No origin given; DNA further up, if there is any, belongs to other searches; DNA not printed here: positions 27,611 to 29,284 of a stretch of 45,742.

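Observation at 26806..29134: Overlapping two-gene module: radical-SAM/SplB-like protein with a broken Cys triad plus a PD-(D/E)xK nuclease-like protein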

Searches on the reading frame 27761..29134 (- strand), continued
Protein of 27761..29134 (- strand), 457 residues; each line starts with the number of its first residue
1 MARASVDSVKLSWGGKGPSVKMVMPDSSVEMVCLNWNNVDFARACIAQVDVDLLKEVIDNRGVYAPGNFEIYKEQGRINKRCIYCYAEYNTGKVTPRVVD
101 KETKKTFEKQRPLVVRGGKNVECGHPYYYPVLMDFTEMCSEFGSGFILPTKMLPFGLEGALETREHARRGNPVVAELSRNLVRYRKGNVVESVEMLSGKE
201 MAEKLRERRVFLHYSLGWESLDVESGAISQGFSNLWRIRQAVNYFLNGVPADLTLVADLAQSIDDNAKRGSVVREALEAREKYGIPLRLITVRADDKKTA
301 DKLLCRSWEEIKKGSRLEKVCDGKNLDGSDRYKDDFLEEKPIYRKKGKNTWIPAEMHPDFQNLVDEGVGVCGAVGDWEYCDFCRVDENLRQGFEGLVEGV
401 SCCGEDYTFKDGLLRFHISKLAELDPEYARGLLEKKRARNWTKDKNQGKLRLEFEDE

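Call 54: search_solved_structures(query=A9, max_evalue=10, show_alignments=3)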
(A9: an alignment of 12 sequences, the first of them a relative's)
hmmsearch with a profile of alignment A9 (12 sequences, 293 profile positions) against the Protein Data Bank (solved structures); distinct sequences matched with E-value up to 10: 23.
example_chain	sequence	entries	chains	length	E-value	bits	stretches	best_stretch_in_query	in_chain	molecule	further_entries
1xqo_A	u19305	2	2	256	0.045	16.4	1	167-243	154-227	8-oxoguanine DNA glycosylase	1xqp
6ox6_A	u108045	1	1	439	0.24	14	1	101-140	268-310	Tas1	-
1mox_A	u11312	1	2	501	0.5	13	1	220-268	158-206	Epidermal Growth Factor Receptor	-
7lfr_A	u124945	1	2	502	0.5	13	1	220-268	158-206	Epidermal growth factor receptor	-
5wb7_A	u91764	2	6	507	0.51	13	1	220-268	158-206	Epidermal growth factor receptor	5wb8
7len_A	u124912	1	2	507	0.51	13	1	220-268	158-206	Isoform 4 of Epidermal growth factor receptor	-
7lfs_A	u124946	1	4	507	0.51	13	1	220-268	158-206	Isoform 4 of Epidermal growth factor receptor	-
3njp_A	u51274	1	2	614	0.74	12.4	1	220-268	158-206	Epidermal growth factor receptor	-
4uip_A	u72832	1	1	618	0.75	12.4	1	220-268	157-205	EPIDERMAL GROWTH FACTOR RECEPTOR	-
6aru_A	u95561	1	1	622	0.75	12.4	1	220-268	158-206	Epidermal growth factor receptor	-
4uv7_A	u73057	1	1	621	0.75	12.4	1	220-268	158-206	EPIDERMAL GROWTH FACTOR RECEPTOR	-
1ivo_A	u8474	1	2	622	0.76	12.4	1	220-268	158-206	Epidermal Growth Factor Receptor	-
1nql_A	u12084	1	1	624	0.76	12.4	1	220-268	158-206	epidermal growth factor receptor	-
1yy9_A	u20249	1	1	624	0.76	12.4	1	220-268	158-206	Epidermal Growth Factor Receptor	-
3b2v_A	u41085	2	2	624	0.76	12.4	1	220-268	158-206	Epidermal growth factor receptor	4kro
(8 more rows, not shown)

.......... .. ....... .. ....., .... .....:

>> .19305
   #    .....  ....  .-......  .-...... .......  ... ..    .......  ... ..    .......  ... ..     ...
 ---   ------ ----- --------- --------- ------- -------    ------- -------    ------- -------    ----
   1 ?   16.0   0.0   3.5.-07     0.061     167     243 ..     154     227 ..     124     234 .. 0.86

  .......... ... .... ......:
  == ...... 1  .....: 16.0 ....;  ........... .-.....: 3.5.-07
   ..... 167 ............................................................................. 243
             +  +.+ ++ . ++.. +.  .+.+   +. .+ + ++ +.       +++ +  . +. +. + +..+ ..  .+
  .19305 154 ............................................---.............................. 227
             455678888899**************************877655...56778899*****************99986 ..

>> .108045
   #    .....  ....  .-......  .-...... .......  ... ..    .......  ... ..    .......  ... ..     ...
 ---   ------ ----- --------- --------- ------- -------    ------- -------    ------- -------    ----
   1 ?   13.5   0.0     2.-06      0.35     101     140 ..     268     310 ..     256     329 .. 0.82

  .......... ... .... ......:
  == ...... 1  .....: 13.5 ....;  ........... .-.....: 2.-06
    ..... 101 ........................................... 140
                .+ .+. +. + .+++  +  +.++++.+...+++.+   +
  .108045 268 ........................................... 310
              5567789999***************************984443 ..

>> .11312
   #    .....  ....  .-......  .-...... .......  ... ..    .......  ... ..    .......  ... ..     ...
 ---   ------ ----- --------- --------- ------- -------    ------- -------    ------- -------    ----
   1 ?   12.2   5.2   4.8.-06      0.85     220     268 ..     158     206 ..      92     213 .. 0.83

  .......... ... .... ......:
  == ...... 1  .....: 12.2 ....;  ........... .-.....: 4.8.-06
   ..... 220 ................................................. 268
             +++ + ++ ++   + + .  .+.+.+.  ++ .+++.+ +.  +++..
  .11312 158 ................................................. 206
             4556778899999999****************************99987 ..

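Call 55: search_protein_families(library=pfam, alignment_id=A9, max_evalue=0.1)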
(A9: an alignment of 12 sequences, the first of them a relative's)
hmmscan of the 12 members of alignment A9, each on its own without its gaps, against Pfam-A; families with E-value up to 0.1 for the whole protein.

A. member 1, L001:9031-9921:- (296 aa): 0 families

B. families by the number of members that match (of 12 scanned): 4 families
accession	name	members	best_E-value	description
PF09171.15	AGOG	8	1.2e-05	N-glycosylase/DNA lyase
PF23425.1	DUF7113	1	0.0058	Family of unknown function (DUF7113)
PF04939.17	RRS1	1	0.055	Ribosome biogenesis regulatory protein (RRS1)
PF09674.15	DUF2400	1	0.063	Protein of unknown function (DUF2400)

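Call 59: search_protein_families(library=pfam, proteins=[L031:7294-9300:+, L027:2678-3739:-, L029:2763-3881:+, L024:7345-7803:-, L027:5460-5903:-], max_evalue=0.01)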
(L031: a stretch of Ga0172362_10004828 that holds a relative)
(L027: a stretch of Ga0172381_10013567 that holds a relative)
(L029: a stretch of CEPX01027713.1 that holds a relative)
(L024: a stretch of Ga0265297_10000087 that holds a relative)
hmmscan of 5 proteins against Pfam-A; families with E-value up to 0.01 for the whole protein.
L031:7294-9300:+ (668 aa): 2 families
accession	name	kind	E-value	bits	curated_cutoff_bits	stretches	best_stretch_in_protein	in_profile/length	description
PF02195.25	ParB_N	-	3.4e-25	88.4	26.3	2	399-471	5-78/95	ParB N-terminal domain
PF17762.8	HTH_ParB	-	0.00047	20.7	22.6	0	186-252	20-85/102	ParB HTH domain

L027:2678-3739:- (353 aa): 3 families
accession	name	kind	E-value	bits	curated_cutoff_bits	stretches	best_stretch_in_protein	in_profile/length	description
PF00814.31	TsaD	-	5.7e-80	269.3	24.8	1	48-317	2-264/264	tRNA N6-adenosine threonylcarbamoyltransferase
PF22521.2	HypF_C_2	-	2.7e-10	40.9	27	1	200-306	123-230/241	Carbamoyltransferase, Kae1-like Domain, second subdomain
PF02543.21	Carbam_trans_N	-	0.0057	16.6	24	0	234-304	263-333/346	Carbamoyltransferase N-terminus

L029:2763-3881:+ (372 aa): 1 family
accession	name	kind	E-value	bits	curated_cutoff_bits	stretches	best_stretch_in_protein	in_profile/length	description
PF00579.31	tRNA-synt_1b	-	3.6e-43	148.4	21.1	1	63-352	2-292/292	tRNA synthetases class I (W and Y)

L024:7345-7803:- (152 aa): 1 family
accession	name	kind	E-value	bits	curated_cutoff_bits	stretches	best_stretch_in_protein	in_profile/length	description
PF02643.20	DUF192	-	2.1e-05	25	27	1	57-130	12-79/96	Uncharacterized ACR, COG1430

L027:5460-5903:- (147 aa): 1 family
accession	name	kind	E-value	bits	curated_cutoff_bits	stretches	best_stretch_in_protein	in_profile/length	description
PF18894.6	PhageMetallopep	-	4.6e-23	82.2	23.7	1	2-105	2-113/134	Putative phage metallopeptidase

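Call 60: search_dna_similar(query=window:27761-29134:-, collection=phages, mode=protein, max_evalue=1, max_rows=15)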
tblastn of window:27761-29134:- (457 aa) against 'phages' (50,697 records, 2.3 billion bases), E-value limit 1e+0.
Records with a match: 1; places in all: 1; records where one place covers at least 80% of the query: 0.
Best place of each record, by identity: <60% 1.
By first word of the organism name: Mycobacterium 1.
By host as written in the record: Mycobacterium smegmatis mc#155 1.
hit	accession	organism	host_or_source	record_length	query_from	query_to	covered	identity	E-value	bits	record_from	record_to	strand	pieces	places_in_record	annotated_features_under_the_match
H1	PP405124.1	Mycobacterium phage Bazzle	Mycobacterium smegmatis mc#155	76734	185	269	19%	30.6%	7e-1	39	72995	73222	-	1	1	136: hypothetical protein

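Call 61: search_dna_similar(query=window:27761-29134:-, collection=plasmids, mode=protein, max_evalue=1, max_rows=15)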
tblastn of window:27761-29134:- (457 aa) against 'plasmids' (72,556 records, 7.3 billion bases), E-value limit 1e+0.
No match.

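Call 62: find_related_loci(query=A7, collection=viral_contigs, flank=6000)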
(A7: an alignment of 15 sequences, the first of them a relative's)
Query A7 (457 aa) in viral_contigs; peptide patterns used: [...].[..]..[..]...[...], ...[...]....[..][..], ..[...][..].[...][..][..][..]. (x = any residue, [..] = any of these).
126 stretches matched a pattern, but none encodes a relative of the query by tblastn (E <= 1e-3).

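Call 68: search_solved_structures(query=A6, max_evalue=10, show_alignments=4)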
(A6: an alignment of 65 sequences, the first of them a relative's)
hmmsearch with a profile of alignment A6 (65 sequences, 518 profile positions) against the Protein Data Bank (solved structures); distinct sequences matched with E-value up to 10: 3.
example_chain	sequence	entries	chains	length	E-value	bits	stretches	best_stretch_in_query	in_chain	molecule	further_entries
7uek_A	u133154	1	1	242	0.1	14.6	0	351-392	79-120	OT3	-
1jfw_A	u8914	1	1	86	1.7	10.6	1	457-504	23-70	TAT PROTEIN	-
3mi9_C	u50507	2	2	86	2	10.4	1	457-504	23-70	Protein Tat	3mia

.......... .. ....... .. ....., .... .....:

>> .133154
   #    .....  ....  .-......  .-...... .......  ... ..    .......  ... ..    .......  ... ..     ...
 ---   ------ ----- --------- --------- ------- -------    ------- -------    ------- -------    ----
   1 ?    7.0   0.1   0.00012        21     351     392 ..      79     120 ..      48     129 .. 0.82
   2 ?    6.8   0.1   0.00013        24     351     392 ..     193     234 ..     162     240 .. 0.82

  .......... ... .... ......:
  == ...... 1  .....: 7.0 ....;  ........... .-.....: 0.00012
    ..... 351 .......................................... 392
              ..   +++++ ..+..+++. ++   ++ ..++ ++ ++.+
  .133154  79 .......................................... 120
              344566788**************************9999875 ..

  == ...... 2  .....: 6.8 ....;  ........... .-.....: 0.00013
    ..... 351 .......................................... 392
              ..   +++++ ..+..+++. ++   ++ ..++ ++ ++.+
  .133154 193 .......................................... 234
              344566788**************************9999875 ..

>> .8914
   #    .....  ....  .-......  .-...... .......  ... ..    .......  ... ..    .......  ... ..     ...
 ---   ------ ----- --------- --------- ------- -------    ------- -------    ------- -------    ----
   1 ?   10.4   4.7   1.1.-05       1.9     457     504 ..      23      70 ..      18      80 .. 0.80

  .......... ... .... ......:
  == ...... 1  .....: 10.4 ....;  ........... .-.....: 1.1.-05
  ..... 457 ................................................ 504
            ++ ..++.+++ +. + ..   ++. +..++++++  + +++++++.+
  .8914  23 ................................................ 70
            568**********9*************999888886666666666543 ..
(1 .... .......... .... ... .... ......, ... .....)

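Call 69: search_protein_families(library=ncbifam, alignment_id=A6, max_evalue=0.05)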
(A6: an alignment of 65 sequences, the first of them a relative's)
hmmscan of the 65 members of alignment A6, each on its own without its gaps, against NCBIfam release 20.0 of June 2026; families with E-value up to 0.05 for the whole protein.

A. member 1, P0064 (517 aa): 0 families

B. families by the number of members that match (of 65 scanned): 9 families
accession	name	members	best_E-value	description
TIGR04163.1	rSAM_cobopep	2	0.00016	peptide-modifying radical SAM enzyme CbpB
TIGR04054.1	rSAM_NirJ1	2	0.0017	putative heme d1 biosynthesis radical SAM protein NirJ1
NF038283.1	viperin_w_prok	2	0.0079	viperin family antiviral radical SAM protein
NF006739.0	PRK09267.1-5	1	0.016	flavodoxin FldA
NF007045.0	PRK09498.1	1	0.02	SPI-2 type III secretion system effector SifA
TIGR04471.1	rSAM_mob_pairA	1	0.026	radical SAM mobile pair protein A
NF041446.1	APH_2pp_Ii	1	0.033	aminoglycoside O-phosphotransferase APH(2'')-Ii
NF043069.1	T4HPD_activ_SAM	1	0.035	trans-4-hydroxy-L-proline dehydratase activase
NF010339.0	PRK13768.1-1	1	0.037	GTPase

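Call 70: search_protein_families(library=pfam, alignment_id=A5, max_evalue=0.05)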
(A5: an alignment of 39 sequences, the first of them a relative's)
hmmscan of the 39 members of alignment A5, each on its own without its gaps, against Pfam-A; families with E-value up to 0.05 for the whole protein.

A. member 1, P0001 (457 aa): 0 families

B. families by the number of members that match (of 39 scanned): 4 families
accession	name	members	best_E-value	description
PF04055.27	Radical_SAM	9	2.1e-05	Radical SAM superfamily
PF03031.24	NIF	1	0.00087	NLI interacting factor-like phosphatase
PF03589.19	Antiterm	1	0.022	Antitermination protein Q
PF01736.22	Polyoma_agno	1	0.032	Polyomavirus agnoprotein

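Call 72: list_cluster_members(proteins=[P0064, P0069, P0075, P0080, P0087, P0104, P0121, P0008, P0014, P0033])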
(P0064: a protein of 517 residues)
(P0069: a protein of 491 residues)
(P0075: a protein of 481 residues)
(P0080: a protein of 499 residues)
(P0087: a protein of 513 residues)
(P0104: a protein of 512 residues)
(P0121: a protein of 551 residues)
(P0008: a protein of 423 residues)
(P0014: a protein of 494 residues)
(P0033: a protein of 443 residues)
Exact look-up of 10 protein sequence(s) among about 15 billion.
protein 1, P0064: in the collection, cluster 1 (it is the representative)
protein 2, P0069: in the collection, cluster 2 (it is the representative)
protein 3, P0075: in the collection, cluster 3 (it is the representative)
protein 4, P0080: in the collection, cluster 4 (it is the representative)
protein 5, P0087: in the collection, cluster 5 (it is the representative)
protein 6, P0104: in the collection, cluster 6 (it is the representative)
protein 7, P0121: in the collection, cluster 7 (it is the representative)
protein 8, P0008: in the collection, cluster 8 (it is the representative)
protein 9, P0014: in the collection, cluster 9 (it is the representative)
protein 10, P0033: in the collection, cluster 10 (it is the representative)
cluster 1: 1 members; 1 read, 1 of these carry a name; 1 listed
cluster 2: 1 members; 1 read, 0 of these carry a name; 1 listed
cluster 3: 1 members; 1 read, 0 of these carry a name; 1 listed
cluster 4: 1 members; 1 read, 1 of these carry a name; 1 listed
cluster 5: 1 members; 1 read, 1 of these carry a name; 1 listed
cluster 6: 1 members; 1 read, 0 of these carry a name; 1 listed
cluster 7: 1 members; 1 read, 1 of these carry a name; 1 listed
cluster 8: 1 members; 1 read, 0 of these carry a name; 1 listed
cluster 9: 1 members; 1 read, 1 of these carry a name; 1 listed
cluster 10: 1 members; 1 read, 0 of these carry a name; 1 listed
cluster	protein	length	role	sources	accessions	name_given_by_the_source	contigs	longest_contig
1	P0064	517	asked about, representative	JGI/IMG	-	hypothetical protein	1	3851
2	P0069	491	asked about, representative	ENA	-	-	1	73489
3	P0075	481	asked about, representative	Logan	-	-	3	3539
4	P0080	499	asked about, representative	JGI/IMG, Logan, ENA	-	hypothetical protein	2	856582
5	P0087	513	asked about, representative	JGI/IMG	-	hypothetical protein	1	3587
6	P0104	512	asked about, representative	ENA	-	-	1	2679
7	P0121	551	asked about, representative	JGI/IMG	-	hypothetical protein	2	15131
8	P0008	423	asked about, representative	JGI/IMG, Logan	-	-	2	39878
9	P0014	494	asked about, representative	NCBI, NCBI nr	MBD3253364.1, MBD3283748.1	hypothetical protein GF386_06530 [Candidatus Pacearchaeota archaeon] | hypothetical protein [Candidatus Pacearchaeota archaeon]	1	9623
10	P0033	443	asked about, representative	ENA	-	-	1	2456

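Call 73: find_encoding_contigs(protein=P0080, flank=8000, max_places=2)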
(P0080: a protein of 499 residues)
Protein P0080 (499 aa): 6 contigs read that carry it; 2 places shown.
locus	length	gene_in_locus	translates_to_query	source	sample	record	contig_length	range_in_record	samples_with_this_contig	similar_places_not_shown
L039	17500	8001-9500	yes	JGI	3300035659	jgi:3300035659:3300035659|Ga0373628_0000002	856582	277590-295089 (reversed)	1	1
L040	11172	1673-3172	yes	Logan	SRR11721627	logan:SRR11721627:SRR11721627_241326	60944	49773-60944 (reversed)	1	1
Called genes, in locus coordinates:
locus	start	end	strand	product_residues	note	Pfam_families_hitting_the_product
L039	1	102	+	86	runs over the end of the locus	-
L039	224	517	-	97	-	-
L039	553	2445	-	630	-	PF13328:HD_4, PF01966:HD, PF04607:RelA_SpoT, PF02824:TGS, PF28438:RelA_RIS, PF01842:ACT (weak), PF13291:ACT_4 (weak), PF22629:ACT_AHAS_ss (weak)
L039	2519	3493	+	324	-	PF00814:TsaD, PF22521:HypF_C_2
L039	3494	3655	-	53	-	-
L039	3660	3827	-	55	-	PF13878:zf-C2H2_3 (faint)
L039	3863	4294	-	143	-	PF01092:Ribosomal_S6e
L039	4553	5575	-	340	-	PF01261:AP_endonuc_2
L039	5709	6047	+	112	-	PF08899:DUF1844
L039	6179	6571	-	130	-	-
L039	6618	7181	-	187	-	PF04919:DUF655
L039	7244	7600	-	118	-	PF03874:RNA_pol_Rpb4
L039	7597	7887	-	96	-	PF01157:Ribosomal_L21e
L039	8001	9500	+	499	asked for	-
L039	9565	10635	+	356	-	PF26233:NicX, PF02073:Peptidase_M29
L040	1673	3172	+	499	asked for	-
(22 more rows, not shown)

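Call 74: find_encoding_contigs(protein=P0069, flank=8000, max_places=2)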
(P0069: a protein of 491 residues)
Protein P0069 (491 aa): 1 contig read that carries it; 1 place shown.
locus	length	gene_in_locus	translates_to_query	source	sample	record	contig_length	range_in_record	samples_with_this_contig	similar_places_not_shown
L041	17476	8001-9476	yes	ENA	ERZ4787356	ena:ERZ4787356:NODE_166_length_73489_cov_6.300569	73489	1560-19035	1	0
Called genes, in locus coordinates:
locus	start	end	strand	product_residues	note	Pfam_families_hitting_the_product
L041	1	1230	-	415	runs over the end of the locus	PF12698:ABC2_membrane_3, PF01061:ABC2_membrane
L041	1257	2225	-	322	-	PF00005:ABC_tran, PF13304:AAA_21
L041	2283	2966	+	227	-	PF00730:HhH-GPD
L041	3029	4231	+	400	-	PF00999:Na_H_Exchanger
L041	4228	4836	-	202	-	-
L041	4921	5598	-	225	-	PF00696:AA_kinase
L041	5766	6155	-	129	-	-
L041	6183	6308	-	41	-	-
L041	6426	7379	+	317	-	PF01047:MarR (faint), PF12802:MarR_2 (faint), PF12840:HTH_20 (faint), PF13404:HTH_AsnC-type, PF13412:HTH_24, PF13404:HTH_AsnC-type, PF13412:HTH_24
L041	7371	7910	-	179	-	PF01725:Ham1p_like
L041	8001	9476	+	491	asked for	PF04055:Radical_SAM (weak)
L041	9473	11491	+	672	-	PF02195:ParB_N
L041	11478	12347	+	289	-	-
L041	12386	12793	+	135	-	PF18477:PIN_9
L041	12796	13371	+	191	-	PF03876:SHS2_Rpb7-N, PF00575:S1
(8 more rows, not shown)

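Call 95: fold_search(model_id=the predicted structure, library=viral)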
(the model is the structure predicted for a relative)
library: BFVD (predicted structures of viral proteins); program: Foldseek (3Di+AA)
matches with E <= 10: 519; with E <= 0.001: 1
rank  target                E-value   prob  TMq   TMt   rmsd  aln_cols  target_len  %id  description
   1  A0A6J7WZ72            1.5e-04  1.00  0.26  0.54   5.6       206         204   10  Radical_SAM domain containing protein [uncultured Caudovirales phage]
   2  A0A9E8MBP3            1.6e-03  1.00  0.29  0.22   9.0       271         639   11  (no name in the UniProt tables at hand)
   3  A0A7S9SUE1            2.5e-03  0.63  0.18  0.23   9.2       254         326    8  Putative UV-damage endonuclease [Virus NIOZ-UU157]
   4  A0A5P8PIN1            6.8e-03  0.91  0.29  0.41   9.5       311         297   13  QueE-like queosine biosynthesis protein [Stenotrophomonas phage Mendera]
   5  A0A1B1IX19            7.2e-03  0.97  0.27  0.43   8.5       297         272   12  (no name in the UniProt tables at hand)
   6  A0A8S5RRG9            8.1e-03  0.80  0.21  0.23   7.9       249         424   11  Fe-S oxidoreductase [Podoviridae sp. ctXdu7]
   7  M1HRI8                1.1e-02  0.60  0.18  0.14  10.2       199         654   16  (no name in the UniProt tables at hand)
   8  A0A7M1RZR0            1.2e-02  0.41  0.21  0.14  18.7       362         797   12  beta-N-acetylhexosaminidase [uncultured phage cr271_1]
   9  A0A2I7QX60            1.2e-02  0.80  0.19  0.38  10.3       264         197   10  (no name in the UniProt tables at hand)
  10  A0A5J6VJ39            1.2e-02  0.77  0.23  0.22   7.3       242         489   12  tRNA (N(6)-L-threonylcarbamoyladenosine(37)-C(2))-methylthiotransferase [Megaviridae environmental sample]
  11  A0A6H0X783            1.5e-02  0.84  0.24  0.28   7.4       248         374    9  (no name in the UniProt tables at hand)
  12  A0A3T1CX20            1.8e-02  0.28  0.16  0.16  14.8       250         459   13  Beta-galactosidase [Acanthamoeba castellanii medusavirus J1]
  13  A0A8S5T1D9            1.9e-02  0.95  0.25  0.26   5.7       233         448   11  Fe-S oxidoreductase [Myoviridae sp. ctWb16]
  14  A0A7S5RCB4            1.9e-02  0.93  0.30  0.30   7.7       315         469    9  (no name in the UniProt tables at hand)
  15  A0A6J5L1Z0            1.9e-02  0.66  0.25  0.39  13.4       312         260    9  NrdG Organic radical activating enzymes [uncultured Caudovirales phage]
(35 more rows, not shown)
